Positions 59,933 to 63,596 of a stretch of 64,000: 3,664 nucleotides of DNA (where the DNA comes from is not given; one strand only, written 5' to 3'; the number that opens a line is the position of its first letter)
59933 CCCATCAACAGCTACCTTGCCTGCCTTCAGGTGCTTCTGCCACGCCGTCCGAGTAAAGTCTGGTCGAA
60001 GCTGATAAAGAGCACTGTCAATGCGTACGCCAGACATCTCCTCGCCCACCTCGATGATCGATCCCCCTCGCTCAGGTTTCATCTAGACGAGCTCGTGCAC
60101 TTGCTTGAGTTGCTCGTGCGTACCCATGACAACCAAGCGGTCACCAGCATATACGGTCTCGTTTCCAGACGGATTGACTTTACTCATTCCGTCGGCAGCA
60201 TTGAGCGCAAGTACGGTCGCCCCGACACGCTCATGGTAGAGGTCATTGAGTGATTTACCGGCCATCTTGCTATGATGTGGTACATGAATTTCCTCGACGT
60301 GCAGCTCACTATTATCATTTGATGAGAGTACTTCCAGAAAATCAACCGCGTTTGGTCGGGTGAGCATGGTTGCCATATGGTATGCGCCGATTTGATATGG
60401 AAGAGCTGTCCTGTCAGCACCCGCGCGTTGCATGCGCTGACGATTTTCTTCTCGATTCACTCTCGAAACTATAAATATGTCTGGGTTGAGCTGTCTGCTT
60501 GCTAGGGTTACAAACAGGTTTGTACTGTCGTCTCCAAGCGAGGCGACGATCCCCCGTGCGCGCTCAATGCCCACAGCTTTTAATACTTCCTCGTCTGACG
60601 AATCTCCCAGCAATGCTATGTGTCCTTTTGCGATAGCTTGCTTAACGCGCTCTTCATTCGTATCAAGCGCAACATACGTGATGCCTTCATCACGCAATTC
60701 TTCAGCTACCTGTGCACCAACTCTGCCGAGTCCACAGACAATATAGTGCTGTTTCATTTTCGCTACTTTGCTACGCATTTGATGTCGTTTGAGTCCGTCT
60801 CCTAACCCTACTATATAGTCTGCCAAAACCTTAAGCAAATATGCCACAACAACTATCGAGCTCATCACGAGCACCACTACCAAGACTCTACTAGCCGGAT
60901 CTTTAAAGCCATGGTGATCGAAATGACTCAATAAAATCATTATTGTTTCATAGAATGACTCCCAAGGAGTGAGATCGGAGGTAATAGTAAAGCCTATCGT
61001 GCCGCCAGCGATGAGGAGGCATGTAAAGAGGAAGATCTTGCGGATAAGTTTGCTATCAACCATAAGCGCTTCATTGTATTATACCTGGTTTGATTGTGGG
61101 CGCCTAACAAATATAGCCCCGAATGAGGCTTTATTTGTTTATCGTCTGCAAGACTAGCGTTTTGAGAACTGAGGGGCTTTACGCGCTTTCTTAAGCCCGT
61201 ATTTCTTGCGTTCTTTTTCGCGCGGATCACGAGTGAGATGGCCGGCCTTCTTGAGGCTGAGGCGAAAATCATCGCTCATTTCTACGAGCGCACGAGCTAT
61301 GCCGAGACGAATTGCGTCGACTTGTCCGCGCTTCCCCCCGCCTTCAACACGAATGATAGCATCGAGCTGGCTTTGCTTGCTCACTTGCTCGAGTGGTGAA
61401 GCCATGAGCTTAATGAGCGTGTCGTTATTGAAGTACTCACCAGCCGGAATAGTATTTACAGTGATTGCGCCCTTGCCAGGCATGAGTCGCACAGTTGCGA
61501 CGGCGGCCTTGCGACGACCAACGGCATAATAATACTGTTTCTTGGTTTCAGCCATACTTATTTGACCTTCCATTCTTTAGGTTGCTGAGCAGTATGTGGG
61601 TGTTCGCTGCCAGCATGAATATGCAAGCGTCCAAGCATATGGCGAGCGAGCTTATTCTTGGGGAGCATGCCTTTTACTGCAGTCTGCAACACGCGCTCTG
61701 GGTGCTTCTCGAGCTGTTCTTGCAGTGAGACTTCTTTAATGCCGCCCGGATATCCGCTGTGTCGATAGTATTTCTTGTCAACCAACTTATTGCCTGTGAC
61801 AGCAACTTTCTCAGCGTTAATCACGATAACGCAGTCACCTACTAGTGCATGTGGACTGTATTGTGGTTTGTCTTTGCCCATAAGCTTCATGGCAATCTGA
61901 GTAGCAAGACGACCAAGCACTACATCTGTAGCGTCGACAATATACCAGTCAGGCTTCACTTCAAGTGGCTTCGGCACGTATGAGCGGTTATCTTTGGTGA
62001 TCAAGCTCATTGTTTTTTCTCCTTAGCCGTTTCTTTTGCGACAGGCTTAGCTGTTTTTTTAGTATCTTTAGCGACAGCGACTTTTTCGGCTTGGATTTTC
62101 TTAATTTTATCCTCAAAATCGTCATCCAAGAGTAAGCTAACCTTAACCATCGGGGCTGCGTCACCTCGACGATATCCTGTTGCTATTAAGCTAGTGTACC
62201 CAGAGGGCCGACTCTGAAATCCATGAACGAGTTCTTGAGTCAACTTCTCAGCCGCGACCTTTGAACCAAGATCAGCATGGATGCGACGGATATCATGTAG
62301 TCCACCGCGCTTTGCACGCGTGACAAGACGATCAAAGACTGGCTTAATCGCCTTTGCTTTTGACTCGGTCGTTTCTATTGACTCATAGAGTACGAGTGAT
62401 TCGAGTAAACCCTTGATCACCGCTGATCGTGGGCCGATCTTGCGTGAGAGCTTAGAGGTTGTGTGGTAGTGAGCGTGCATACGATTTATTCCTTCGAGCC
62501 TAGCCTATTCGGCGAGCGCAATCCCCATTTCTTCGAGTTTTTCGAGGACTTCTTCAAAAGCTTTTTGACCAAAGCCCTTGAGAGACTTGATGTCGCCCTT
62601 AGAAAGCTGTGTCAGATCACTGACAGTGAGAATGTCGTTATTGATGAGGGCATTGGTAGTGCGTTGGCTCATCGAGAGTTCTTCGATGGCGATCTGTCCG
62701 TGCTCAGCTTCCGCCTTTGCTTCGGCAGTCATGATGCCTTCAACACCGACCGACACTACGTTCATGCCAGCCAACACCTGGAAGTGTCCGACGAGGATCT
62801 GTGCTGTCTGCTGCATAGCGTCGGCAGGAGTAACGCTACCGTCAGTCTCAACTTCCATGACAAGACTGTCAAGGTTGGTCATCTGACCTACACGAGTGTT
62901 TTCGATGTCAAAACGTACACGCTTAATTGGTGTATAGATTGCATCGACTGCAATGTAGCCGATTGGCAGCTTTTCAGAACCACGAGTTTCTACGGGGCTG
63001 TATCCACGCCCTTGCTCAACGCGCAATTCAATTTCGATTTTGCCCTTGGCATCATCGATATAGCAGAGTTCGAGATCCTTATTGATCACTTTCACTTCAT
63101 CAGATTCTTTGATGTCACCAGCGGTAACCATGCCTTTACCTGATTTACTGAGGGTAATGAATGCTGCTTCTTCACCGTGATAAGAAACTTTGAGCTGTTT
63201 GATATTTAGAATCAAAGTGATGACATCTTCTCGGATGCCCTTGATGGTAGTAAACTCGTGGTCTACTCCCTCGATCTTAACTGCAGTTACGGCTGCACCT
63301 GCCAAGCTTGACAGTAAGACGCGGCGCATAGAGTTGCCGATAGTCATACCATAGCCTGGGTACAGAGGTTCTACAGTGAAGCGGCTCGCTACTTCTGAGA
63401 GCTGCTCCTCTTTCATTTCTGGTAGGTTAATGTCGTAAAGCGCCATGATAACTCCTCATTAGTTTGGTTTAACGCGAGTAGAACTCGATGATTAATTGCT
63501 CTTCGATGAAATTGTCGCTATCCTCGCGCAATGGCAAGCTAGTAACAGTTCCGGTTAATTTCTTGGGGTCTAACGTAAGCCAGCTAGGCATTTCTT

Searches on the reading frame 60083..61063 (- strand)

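Call 38: search_protein_families(library=pfam, proteins=[window:60083-61063:-], max_evalue=0.0001)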
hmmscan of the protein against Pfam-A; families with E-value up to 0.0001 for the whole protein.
window:60083-61063:- (326 aa): 2 families
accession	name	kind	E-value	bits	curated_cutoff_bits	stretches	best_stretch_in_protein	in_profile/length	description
PF02254.24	TrkA_N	-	5e-33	114.3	23.8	1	107-221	1-115/116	TrkA-N domain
PF02080.26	TrkA_C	-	5.2e-12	45.9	27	1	257-325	2-69/71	TrkA-C domain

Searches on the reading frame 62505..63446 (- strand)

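Call 78: search_protein_families(library=pfam, proteins=[window:62505-63446:-], max_evalue=0.0001)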
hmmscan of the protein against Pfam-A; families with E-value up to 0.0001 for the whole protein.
window:62505-63446:- (313 aa): 3 families
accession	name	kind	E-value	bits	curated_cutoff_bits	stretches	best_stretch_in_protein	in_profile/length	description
PF01000.31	RNA_pol_A_bac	-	1.5e-29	103.1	33.9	1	56-172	1-119/119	RNA polymerase Rpb3/RpoA insert domain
PF01193.29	RNA_pol_L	-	1e-19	70.4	24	1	26-222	1-74/74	RNA polymerase Rpb3/Rpb11 dimerisation domain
PF03118.21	RNA_pol_A_CTD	-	2.8e-15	56.2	23.8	1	242-306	3-67/67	Bacterial RNA polymerase, alpha chain C terminal domain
